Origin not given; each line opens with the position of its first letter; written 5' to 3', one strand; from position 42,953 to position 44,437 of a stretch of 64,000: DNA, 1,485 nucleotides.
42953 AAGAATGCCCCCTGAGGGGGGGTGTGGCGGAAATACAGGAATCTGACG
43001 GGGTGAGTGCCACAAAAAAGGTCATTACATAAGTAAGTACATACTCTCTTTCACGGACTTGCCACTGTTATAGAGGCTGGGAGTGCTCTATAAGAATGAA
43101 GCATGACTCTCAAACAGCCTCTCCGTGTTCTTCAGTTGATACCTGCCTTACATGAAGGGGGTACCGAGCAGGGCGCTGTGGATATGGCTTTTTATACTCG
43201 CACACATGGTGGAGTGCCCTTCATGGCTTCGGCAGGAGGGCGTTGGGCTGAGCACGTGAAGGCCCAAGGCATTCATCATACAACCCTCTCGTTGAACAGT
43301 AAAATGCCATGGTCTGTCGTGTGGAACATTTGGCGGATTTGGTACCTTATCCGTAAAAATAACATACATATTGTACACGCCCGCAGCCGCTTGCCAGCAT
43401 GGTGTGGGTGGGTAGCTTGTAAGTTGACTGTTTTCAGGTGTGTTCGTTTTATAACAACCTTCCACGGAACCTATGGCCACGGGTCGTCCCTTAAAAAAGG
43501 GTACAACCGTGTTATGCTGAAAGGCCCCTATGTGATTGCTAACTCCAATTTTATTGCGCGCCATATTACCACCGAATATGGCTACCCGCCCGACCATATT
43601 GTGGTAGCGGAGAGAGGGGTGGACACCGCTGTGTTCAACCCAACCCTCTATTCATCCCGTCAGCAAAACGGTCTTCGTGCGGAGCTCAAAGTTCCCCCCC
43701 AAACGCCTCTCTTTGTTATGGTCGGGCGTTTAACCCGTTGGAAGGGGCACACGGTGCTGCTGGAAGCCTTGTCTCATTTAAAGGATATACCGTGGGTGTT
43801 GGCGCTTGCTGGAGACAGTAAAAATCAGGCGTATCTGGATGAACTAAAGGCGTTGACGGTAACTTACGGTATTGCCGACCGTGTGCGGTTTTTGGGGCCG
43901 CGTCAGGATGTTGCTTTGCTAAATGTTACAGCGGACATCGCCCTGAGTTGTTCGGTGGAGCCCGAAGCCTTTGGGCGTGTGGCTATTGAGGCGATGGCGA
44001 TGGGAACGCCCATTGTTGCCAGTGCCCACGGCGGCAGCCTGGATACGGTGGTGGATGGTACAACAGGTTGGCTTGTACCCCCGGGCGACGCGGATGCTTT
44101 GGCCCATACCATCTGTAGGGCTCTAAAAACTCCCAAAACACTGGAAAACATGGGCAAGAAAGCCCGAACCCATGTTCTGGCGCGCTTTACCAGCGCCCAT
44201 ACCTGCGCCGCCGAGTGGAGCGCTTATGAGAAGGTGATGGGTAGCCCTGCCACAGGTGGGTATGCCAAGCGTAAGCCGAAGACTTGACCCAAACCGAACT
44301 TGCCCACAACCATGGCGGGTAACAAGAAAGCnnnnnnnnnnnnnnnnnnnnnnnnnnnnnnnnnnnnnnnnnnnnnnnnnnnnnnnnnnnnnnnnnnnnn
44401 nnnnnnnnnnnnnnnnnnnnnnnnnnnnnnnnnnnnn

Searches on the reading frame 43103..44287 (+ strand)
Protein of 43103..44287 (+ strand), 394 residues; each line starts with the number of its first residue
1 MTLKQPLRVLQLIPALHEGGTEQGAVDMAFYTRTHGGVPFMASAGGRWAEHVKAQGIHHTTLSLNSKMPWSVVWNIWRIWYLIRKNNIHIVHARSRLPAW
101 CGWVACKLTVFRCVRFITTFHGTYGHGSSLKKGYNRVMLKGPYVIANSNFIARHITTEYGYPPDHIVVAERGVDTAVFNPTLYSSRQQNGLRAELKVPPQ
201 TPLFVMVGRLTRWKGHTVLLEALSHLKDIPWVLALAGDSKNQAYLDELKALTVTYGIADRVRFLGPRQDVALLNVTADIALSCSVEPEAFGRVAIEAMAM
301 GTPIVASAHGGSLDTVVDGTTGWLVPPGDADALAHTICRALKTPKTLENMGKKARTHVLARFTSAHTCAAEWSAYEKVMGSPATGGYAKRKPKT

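Call 30: list_cluster_members(proteins=[window:43103-44287:+, window:46703-49057:+, window:51437-53803:-, window:55140-57731:+, window:57731-59329:+, window:35160-38225:-, window:3089-5143:+, window:28421-31015:+])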
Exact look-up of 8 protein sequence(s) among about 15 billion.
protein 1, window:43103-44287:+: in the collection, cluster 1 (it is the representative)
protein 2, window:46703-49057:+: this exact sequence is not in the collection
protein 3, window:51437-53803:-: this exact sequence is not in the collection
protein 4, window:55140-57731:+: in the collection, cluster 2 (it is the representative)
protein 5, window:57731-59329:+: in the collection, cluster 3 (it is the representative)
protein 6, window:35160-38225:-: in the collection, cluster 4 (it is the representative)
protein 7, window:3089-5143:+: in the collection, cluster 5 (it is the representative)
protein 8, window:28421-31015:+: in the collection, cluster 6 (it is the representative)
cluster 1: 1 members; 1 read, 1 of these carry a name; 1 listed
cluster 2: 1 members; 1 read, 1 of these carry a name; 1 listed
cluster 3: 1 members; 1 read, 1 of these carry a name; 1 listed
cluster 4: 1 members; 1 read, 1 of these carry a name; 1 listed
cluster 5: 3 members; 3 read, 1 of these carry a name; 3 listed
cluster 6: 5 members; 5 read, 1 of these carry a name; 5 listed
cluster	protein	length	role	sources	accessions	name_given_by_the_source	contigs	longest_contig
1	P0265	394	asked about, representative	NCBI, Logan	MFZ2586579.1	MAG: glycosyltransferase family 4 protein [Alphaproteobacteria bacterium]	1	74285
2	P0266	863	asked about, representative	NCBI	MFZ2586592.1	MAG: DNA mismatch repair protein MutS [Alphaproteobacteria bacterium]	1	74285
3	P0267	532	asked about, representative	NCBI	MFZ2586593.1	MAG: murein biosynthesis integral membrane protein MurJ [Alphaproteobacteria bacterium]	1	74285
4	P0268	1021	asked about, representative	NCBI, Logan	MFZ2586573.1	MAG: efflux RND transporter permease subunit [Alphaproteobacteria bacterium]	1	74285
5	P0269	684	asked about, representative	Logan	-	-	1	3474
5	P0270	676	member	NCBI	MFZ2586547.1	MAG: ATPase, T2SS/T4P/T4SS family [Alphaproteobacteria bacterium]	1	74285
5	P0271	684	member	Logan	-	-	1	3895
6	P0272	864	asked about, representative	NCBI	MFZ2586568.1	MAG: hypothetical protein WAZ18_00360 [Alphaproteobacteria bacterium]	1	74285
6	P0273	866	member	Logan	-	-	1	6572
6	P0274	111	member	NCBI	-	-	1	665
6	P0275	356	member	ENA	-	-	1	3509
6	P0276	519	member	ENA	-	-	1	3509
